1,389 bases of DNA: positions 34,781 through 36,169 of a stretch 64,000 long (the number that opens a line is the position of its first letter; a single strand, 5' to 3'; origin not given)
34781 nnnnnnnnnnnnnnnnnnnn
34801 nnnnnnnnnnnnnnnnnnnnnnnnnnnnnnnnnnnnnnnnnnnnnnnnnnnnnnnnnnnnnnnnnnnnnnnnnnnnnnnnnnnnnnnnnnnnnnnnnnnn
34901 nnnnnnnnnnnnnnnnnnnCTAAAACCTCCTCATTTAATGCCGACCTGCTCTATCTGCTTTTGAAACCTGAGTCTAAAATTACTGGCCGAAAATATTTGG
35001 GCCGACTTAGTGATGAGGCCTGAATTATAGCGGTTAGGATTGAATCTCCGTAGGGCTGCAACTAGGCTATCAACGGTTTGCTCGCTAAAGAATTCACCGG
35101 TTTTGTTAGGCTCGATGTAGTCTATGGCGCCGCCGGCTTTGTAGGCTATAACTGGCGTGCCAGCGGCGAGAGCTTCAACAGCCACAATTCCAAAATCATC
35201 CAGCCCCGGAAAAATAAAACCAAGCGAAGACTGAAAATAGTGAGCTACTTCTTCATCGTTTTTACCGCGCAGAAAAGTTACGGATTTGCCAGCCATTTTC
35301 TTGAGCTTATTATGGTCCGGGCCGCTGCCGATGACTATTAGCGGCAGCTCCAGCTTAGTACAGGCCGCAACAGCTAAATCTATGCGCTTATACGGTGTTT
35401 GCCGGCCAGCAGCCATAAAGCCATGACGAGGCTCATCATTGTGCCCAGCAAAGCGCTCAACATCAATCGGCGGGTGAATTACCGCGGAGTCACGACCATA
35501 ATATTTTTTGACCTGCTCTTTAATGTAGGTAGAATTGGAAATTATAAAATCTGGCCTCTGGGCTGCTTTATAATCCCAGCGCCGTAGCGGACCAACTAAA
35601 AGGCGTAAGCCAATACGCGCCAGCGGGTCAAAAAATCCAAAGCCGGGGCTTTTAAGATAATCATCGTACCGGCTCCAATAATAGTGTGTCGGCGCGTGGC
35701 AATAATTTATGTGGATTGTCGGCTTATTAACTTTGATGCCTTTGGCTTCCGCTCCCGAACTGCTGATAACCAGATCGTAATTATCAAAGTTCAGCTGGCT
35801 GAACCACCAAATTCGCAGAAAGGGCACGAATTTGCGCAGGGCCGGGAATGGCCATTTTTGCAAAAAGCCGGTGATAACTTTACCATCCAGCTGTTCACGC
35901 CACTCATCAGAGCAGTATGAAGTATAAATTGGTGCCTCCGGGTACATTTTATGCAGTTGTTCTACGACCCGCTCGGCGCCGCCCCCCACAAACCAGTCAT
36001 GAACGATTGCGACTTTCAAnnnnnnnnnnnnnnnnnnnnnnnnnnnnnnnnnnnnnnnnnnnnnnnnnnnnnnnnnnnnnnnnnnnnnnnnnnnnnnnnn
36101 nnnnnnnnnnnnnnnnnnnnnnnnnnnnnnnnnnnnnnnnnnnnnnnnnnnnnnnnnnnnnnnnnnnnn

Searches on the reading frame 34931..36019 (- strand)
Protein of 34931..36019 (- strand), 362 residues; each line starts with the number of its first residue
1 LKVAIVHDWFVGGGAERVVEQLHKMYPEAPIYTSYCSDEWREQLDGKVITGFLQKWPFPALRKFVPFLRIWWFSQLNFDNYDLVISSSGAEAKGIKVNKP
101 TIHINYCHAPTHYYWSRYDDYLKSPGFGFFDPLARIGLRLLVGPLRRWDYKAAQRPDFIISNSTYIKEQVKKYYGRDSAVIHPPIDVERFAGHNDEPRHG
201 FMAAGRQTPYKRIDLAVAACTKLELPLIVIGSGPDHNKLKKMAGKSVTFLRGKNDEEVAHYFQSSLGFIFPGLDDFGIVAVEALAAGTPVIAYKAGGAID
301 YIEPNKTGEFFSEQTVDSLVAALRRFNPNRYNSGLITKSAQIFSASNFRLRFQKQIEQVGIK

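Call 78: search_protein_families(library=pfam, proteins=[window:34931-36019:-], max_evalue=0.00001)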
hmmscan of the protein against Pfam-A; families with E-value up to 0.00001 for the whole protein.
window:34931-36019:- (362 aa): 4 families
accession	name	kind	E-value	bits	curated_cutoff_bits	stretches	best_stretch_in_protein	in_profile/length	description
PF00534.26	Glycos_transf_1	-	1.1e-23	84.1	26.4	1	191-326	8-155/172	Glycosyl transferases group 1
PF13692.12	Glyco_trans_1_4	-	8.5e-16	58.9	27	1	201-325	4-138/142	Glycosyl transferases group 1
PF13439.12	Glyco_transf_4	-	9.7e-11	42.4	28.5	1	13-189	2-170/170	Glycosyltransferase Family 4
PF20706.3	GT4-conflict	-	2.1e-07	30.7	26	1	180-313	176-326/385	Family 4 Glycosyltransferase in conflict systems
